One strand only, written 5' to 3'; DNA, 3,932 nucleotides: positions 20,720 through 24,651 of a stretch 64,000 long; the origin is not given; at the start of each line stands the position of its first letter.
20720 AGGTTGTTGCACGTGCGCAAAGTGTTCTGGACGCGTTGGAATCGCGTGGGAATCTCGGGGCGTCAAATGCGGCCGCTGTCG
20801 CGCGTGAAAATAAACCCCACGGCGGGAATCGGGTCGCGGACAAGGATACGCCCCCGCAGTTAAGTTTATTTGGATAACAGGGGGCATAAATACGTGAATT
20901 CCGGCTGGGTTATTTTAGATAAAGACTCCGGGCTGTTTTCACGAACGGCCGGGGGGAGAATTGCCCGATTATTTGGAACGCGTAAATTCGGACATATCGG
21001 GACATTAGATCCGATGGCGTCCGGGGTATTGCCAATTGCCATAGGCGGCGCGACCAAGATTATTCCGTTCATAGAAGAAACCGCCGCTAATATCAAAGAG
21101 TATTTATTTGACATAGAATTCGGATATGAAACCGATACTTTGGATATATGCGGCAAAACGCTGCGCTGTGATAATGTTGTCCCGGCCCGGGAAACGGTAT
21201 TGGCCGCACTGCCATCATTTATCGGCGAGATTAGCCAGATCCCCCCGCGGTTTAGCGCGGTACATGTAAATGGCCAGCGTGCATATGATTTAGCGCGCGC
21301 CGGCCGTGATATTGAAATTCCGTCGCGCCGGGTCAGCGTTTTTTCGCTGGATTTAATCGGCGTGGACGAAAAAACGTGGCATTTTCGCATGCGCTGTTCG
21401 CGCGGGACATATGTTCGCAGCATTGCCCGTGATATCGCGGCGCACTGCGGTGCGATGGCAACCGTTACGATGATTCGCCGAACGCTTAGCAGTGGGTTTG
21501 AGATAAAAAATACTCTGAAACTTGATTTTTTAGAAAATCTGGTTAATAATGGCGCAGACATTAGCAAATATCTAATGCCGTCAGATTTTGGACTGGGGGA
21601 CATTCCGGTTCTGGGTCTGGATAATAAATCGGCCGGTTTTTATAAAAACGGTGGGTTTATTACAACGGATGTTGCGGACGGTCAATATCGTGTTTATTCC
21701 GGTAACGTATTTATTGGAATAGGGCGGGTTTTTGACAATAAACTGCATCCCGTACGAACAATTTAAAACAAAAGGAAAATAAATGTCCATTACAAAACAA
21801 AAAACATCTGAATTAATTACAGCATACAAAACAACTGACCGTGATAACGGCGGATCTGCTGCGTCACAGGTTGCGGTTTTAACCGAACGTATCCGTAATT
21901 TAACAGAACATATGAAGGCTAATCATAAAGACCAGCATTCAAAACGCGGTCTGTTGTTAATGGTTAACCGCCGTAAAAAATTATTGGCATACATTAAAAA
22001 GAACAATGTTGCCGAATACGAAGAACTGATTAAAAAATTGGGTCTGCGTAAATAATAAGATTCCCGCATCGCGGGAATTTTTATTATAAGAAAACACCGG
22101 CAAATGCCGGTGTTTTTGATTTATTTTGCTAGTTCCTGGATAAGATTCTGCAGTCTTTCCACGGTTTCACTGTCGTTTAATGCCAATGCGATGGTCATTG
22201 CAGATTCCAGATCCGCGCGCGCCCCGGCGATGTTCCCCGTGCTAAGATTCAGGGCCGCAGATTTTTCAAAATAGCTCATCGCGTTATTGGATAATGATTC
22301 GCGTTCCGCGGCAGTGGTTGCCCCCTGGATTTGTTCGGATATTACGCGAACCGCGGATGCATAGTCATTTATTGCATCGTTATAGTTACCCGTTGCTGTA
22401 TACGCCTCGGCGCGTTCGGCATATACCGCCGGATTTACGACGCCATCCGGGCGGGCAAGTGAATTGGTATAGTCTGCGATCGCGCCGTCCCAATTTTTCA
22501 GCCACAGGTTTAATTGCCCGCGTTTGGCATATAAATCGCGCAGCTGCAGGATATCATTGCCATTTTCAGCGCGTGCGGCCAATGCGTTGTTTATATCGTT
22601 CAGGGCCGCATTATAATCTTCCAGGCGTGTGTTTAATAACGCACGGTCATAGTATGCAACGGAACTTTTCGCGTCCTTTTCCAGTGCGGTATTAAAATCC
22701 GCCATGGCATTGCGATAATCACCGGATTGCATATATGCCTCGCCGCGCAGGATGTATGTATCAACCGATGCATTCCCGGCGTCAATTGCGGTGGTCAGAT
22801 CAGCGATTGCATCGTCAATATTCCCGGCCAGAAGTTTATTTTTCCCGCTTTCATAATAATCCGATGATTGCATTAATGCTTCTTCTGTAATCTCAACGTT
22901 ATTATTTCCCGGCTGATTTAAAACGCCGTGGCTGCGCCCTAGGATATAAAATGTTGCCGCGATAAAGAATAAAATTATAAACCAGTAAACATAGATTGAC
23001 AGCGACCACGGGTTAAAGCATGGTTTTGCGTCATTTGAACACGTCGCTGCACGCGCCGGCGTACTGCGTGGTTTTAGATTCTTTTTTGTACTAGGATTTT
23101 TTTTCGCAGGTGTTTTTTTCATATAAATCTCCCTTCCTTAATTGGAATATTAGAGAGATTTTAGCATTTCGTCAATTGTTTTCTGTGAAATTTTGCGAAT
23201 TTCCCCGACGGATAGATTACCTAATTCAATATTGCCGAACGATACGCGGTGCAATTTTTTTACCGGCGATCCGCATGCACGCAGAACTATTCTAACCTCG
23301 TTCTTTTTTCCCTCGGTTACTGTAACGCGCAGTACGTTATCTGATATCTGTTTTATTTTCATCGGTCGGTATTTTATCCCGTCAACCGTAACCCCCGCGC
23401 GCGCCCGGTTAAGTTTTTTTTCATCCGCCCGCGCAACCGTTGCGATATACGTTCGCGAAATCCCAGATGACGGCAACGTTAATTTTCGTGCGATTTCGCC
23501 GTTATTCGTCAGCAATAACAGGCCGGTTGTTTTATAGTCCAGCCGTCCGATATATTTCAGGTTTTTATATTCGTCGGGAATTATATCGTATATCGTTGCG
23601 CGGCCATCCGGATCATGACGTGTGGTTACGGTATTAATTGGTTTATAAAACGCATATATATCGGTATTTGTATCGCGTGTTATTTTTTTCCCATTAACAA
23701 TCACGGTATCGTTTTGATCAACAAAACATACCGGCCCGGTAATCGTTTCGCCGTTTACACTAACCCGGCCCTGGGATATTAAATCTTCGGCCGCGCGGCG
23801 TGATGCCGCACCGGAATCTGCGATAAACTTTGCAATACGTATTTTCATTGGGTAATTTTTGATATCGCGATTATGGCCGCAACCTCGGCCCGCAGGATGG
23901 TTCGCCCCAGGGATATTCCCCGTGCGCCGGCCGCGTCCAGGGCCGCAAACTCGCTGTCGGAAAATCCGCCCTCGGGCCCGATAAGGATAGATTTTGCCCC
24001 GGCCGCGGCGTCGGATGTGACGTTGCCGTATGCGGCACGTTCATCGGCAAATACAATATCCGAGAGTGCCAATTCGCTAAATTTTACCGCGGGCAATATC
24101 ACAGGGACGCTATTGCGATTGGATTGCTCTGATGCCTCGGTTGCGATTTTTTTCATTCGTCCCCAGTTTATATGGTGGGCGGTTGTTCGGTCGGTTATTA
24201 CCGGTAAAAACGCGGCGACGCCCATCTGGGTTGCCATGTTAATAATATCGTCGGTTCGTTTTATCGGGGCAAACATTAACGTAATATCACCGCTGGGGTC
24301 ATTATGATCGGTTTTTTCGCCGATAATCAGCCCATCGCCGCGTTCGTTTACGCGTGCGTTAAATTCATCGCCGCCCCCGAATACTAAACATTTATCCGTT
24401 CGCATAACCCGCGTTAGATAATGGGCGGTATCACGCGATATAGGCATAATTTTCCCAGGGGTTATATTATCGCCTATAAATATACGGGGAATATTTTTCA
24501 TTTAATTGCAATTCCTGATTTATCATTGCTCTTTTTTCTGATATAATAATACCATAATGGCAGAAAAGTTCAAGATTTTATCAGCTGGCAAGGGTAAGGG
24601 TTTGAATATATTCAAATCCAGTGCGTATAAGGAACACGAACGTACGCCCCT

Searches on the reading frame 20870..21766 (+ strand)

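Call 70: search_protein_families(library=pfam, proteins=[window:20870-21766:+], max_evalue=0.001)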
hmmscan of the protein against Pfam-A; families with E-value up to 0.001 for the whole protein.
window:20870-21766:+ (298 aa): 3 families
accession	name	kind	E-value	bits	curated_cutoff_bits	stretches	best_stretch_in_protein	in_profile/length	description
PF01509.24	TruB_N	-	2e-47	161.7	27.3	1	33-182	2-149/149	TruB family pseudouridylate synthase (N terminal domain)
PF09157.17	TruB-C_2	-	6.9e-06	26.3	21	1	246-296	1-55/57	Pseudouridine synthase II TruB, C-terminal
PF16198.10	TruB_C_2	-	4.8e-05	23.8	29.3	1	183-239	1-62/66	tRNA pseudouridylate synthase B C-terminal domain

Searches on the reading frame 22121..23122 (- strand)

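Call 70: search_protein_families(library=pfam, proteins=[window:22121-23122:-], max_evalue=0.001)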
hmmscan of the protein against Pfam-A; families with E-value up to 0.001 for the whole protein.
window:22121-23122:- (333 aa): 13 families
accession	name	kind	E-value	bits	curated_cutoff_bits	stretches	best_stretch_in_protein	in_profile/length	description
PF00515.34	TPR_1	-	5.5e-17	61.2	27.8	1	121-150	2-31/34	Tetratricopeptide repeat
PF07719.23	TPR_2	-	4.8e-16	57.9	27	1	121-150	2-31/34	Tetratricopeptide repeat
PF13371.12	TPR_9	-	7.5e-12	45.5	35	0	157-197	32-71/73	Tetratricopeptide repeat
PF13181.12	TPR_8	-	5e-10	39.2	25.7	1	121-148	2-29/34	Tetratricopeptide repeat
PF13432.12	TPR_16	-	8.1e-09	36.2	32.7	1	94-153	5-64/65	Tetratricopeptide repeat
PF14559.12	TPR_19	-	6.1e-08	33.3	25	1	97-154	2-59/68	Tetratricopeptide repeat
PF13414.12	TPR_11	-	8.6e-08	32.2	26.8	1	127-164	1-38/42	TPR repeat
PF13424.12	TPR_12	-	1.4e-06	28.8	30.1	0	235-286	7-57/77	Tetratricopeptide repeat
PF25575.1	TPR_BSK1_C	-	1.1e-05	25.8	42.2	0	200-263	47-109/118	Serine/threonine-protein kinase BSK1-like, TPR repeats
PF13428.12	TPR_14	-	1.3e-05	25.8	23.5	0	121-161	2-42/44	Tetratricopeptide repeat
PF10516.15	SHNi-TPR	-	1.3e-05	25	21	0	245-258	15-28/38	SHNi-TPR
PF03704.23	BTAD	-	3e-05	24.9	22.1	0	197-265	64-130/146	Bacterial transcriptional activator domain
PF13431.12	TPR_17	-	0.00017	22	24.4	0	143-174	2-33/34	Tetratricopeptide repeat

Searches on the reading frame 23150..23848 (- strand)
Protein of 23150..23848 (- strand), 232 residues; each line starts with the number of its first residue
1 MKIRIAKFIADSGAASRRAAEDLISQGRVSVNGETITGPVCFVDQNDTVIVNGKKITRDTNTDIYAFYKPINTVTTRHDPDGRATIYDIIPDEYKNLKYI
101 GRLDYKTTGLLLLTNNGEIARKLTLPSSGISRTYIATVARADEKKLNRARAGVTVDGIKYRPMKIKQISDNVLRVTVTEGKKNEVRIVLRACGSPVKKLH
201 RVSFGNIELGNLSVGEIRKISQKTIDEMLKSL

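Call 70: search_protein_families(library=pfam, proteins=[window:23150-23848:-], max_evalue=0.001)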
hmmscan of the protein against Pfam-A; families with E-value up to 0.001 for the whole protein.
window:23150-23848:- (232 aa): 2 families
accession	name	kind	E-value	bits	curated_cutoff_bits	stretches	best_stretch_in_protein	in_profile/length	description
PF00849.27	PseudoU_synth_2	-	1.9e-17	64.3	26.8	1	64-190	2-151/152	RNA pseudouridylate synthase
PF01479.30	S4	-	1.7e-10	40.9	22.8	1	4-39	2-38/48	S4 domain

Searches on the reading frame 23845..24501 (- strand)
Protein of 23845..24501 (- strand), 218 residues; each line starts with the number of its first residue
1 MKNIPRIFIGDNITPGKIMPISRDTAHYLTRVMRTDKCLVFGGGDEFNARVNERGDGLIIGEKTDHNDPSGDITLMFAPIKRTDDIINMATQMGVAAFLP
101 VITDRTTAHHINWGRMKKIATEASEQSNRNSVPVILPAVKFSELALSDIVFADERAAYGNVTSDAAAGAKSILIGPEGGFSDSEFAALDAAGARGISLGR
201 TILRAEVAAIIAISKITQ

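Call 70: search_protein_families(library=pfam, proteins=[window:23845-24501:-], max_evalue=0.001)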
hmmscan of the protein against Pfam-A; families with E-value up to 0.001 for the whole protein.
window:23845-24501:- (218 aa): 1 family
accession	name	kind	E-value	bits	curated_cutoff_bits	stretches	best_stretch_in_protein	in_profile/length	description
PF04452.19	Methyltrans_RNA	-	3.1e-33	115.1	23.9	1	70-216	5-164/165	RNA methyltransferase domain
